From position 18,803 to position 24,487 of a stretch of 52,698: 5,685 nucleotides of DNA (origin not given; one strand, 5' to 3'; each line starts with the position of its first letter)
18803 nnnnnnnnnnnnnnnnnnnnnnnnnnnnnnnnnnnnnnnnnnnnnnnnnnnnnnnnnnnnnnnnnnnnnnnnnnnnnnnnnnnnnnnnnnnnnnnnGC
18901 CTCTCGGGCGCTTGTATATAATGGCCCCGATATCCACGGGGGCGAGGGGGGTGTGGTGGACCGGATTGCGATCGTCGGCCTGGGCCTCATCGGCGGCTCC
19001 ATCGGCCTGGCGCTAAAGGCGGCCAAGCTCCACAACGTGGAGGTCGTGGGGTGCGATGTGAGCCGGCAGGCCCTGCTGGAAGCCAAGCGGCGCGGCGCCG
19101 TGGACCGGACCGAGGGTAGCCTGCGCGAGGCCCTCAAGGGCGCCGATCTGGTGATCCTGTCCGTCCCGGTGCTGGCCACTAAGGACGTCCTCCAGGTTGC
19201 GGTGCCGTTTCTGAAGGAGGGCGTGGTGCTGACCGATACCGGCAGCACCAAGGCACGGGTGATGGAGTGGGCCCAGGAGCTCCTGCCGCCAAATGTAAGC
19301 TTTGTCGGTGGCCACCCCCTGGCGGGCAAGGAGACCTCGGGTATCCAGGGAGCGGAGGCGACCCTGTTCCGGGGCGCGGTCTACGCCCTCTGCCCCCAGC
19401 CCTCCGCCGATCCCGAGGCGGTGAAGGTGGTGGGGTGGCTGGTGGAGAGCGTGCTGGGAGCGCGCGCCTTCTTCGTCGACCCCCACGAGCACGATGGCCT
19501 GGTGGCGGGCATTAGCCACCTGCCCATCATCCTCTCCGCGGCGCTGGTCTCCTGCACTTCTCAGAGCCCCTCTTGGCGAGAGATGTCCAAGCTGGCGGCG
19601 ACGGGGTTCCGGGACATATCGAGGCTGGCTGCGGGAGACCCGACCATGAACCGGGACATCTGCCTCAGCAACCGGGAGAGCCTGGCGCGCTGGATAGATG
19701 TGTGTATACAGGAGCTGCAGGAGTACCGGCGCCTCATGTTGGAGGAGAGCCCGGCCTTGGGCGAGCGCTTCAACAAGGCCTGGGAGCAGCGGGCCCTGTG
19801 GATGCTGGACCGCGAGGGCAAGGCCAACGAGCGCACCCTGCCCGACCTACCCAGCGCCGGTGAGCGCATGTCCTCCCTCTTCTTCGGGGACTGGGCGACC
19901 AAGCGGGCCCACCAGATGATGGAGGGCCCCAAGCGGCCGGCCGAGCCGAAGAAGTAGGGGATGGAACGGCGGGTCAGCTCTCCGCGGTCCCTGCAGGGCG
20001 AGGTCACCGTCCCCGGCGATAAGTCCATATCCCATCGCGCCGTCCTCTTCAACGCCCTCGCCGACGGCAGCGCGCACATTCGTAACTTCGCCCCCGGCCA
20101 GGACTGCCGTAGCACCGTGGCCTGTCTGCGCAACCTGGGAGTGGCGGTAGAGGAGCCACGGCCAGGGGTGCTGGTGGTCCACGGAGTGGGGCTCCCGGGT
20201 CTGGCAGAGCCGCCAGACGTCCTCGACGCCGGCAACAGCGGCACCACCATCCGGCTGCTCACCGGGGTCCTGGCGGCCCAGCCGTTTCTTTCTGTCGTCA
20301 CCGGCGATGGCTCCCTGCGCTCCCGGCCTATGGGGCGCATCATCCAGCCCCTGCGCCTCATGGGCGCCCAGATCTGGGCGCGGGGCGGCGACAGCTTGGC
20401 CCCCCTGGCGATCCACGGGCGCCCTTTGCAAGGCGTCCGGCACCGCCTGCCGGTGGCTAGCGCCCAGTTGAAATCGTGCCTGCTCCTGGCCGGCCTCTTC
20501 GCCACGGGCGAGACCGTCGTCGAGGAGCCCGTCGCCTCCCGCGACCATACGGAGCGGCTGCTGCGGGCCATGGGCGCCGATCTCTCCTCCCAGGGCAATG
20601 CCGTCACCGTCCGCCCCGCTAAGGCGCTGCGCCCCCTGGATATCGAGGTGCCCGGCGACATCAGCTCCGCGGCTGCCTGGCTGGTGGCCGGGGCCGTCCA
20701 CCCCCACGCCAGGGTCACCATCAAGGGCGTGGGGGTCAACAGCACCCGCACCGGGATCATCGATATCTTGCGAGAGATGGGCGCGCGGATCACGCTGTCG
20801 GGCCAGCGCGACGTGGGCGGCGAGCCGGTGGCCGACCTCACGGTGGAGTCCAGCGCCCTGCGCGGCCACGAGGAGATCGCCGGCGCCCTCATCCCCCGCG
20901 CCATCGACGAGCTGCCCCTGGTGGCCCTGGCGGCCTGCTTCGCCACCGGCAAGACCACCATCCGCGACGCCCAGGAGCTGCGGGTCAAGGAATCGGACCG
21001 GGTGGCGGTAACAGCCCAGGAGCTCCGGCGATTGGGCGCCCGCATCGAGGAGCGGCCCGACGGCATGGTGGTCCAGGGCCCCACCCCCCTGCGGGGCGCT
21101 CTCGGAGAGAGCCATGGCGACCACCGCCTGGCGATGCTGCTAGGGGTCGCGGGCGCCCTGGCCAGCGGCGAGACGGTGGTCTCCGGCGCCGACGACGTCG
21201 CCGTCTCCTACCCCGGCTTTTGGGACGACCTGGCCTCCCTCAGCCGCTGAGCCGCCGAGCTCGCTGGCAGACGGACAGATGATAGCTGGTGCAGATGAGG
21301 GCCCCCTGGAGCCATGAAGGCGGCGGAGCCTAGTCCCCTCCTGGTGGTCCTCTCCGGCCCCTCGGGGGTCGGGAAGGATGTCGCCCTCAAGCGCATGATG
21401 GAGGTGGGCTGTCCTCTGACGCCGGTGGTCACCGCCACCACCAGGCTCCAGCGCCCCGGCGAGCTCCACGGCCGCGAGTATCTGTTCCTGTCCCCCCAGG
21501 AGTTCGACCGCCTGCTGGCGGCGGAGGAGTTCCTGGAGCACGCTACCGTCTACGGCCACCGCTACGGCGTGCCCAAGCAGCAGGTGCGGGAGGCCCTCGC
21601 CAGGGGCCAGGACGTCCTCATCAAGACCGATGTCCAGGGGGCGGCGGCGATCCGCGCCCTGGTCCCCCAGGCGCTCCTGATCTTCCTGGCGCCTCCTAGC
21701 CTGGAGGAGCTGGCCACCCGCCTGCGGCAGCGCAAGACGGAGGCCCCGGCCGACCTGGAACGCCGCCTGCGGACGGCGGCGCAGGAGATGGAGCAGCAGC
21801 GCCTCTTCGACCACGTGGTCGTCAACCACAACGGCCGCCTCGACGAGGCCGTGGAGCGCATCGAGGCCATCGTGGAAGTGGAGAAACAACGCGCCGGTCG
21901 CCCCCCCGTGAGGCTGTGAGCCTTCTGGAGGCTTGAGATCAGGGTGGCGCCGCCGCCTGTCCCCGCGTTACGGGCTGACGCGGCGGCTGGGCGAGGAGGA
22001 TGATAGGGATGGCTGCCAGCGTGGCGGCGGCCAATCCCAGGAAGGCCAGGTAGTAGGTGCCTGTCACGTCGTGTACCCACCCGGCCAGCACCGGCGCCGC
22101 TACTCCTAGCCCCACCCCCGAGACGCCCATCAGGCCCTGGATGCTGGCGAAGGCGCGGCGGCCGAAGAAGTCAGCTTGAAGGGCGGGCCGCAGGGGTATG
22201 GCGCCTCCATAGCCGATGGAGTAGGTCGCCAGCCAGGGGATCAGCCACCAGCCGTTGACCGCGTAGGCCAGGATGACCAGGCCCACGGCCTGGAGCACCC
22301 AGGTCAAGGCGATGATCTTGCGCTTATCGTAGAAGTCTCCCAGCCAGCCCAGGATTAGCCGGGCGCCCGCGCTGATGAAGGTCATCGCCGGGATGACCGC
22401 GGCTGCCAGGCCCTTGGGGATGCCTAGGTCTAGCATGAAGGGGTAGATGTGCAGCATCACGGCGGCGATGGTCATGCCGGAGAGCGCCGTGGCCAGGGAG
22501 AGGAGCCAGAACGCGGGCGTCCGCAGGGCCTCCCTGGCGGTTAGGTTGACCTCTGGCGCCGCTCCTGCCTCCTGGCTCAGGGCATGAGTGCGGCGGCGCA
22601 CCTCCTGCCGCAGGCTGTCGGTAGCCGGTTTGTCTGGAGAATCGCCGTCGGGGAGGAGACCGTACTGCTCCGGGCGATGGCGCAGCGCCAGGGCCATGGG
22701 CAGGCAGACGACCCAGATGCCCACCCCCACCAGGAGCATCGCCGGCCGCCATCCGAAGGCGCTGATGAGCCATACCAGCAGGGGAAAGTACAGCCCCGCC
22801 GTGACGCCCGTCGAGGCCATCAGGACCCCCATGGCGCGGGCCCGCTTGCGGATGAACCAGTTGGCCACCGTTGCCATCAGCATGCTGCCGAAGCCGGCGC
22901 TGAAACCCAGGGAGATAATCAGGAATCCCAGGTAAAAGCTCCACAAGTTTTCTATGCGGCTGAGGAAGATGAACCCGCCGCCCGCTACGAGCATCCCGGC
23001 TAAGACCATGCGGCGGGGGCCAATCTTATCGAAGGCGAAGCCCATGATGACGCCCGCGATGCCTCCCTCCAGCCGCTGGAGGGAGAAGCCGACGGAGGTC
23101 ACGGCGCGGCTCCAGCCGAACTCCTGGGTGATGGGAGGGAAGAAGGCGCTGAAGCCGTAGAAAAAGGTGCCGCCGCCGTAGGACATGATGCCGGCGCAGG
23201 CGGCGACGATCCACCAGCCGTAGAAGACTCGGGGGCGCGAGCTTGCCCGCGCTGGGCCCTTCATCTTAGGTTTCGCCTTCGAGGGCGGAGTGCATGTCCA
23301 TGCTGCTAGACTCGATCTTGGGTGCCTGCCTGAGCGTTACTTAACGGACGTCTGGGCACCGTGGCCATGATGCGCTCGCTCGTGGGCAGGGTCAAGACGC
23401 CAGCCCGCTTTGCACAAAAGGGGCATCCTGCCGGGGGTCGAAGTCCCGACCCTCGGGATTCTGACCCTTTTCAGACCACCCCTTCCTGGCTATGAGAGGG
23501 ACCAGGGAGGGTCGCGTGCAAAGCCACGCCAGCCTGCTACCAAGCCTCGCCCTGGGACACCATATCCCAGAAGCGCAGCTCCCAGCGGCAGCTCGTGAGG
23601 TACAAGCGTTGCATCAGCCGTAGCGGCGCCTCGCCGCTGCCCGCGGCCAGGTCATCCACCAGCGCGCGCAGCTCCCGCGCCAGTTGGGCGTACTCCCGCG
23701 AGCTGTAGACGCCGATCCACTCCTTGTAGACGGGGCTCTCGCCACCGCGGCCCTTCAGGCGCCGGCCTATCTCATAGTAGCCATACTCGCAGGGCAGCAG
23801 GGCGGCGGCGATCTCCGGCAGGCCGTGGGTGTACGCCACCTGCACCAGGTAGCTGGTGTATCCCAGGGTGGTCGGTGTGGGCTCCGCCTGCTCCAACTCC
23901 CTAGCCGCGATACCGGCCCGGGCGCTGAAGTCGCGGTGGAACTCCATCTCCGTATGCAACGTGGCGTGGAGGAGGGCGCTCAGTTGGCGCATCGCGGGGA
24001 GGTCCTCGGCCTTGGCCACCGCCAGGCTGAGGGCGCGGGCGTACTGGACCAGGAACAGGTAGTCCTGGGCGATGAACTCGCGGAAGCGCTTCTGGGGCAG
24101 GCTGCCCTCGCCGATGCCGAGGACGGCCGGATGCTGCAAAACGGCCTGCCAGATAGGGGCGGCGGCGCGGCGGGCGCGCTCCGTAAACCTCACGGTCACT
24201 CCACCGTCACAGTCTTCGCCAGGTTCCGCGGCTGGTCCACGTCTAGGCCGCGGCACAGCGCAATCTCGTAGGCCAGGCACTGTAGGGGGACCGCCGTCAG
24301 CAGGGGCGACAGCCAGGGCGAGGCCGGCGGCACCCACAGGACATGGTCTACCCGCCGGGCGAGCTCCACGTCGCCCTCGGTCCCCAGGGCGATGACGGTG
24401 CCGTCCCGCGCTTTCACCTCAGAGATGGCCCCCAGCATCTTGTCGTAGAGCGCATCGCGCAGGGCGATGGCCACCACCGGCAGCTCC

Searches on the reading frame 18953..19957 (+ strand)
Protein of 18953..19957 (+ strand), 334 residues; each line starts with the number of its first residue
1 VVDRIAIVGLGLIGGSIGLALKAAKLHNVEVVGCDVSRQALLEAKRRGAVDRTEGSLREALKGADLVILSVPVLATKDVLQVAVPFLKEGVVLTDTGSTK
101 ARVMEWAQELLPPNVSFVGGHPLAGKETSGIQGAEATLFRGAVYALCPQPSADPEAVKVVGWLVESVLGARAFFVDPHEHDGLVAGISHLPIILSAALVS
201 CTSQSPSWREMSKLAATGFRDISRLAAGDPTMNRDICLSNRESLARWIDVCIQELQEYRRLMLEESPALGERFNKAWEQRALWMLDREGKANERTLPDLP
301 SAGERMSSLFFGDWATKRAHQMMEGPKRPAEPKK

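Call 57: search_protein_families(library=pfam, proteins=[window:18953-19957:+])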
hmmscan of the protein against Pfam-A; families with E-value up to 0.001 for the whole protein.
window:18953-19957:+ (334 aa): 6 families
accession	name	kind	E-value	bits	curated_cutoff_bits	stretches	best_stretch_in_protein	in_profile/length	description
PF02153.23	PDH_N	-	1.2e-34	119.4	26.5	1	18-167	2-148/154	Prephenate dehydrogenase, nucleotide-binding domain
PF20463.3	PDH_C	-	3.9e-20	72.5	22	1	176-263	1-89/102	Prephenate dehydrogenase, dimerization domain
PF03807.23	F420_oxidored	-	4.6e-08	34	21.6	1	4-91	1-86/94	NADP oxidoreductase coenzyme F420-dependent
PF03446.21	NAD_binding_2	-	9.9e-07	29.3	21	1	4-128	1-124/161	NAD binding domain of 6-phosphogluconate dehydrogenase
PF02558.23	ApbA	-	0.00061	19.9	22.2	0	5-94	1-99/150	Ketopantoate reductase PanE/ApbA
PF02826.25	2-Hacid_dh_C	-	0.00077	19.3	25.1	0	4-75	38-103/178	D-isomer specific 2-hydroxyacid dehydrogenase, NAD binding domain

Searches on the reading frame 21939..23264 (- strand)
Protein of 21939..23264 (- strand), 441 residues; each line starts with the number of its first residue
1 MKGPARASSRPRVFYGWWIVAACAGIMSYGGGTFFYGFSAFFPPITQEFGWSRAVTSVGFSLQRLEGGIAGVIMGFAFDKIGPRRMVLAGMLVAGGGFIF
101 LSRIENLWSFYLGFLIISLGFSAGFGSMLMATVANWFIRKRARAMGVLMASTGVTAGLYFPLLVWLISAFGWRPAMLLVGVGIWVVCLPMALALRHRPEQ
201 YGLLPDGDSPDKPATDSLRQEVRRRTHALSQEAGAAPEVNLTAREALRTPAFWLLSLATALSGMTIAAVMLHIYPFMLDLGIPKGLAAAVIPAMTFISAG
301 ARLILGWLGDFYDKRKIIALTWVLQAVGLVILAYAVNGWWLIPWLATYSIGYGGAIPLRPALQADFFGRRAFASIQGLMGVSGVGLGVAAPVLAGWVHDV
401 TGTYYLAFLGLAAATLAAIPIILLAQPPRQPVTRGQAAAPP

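Call 25: search_protein_families(library=pfam, proteins=[window:21939-23264:-])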
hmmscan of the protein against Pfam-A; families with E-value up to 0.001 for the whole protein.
window:21939-23264:- (441 aa): 2 families
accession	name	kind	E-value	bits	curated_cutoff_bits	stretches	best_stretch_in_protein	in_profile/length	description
PF07690.21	MFS_1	-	8.8e-48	163.4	33.4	2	33-387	10-342/347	Major Facilitator Superfamily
PF12832.13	MFS_1_like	-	2.6e-09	37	25.2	1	173-399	160-363/373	MFS_1 like family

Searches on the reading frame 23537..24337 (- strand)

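Call 25: search_protein_families(library=pfam, proteins=[window:23537-24337:-])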
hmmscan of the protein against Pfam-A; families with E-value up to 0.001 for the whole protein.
window:23537-24337:- (266 aa): 1 family
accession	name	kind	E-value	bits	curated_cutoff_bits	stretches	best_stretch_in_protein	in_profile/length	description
PF03070.21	TENA_THI-4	-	3.1e-45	155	22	1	58-262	3-209/210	TENA/THI-4/PQQC family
